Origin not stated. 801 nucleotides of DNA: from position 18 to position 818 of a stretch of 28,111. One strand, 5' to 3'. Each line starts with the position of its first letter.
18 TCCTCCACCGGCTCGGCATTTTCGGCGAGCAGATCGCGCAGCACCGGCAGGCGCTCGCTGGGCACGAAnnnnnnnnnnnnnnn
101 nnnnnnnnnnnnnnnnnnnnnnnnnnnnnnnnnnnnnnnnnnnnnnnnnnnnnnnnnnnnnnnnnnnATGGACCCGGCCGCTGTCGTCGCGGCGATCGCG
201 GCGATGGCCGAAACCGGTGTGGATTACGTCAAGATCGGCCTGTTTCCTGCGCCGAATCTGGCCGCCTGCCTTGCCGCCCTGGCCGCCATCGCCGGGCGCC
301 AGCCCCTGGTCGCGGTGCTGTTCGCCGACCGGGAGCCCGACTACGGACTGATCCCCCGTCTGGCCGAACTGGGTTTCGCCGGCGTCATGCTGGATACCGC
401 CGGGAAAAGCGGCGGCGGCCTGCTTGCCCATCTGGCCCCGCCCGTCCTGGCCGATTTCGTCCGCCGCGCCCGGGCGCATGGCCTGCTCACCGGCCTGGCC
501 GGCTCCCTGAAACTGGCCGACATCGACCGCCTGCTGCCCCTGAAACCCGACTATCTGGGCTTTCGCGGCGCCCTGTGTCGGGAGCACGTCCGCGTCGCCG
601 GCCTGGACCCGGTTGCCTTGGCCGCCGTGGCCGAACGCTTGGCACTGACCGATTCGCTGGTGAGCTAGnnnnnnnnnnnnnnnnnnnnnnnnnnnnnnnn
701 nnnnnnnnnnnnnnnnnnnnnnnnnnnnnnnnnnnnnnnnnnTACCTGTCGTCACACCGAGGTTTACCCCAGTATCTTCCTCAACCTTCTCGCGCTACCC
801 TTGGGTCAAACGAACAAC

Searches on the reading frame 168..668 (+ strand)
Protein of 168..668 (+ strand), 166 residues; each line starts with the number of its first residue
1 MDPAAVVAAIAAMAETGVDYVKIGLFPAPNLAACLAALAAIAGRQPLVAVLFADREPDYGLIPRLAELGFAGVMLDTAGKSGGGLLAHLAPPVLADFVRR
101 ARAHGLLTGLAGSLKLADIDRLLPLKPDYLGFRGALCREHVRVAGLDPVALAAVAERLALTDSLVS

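Call 22: find_encoding_contigs(protein=window:168-668:+, flank=10000, max_places=3)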
Protein window:168-668:+ (166 aa): no gene with exactly this product is on record in the collection.
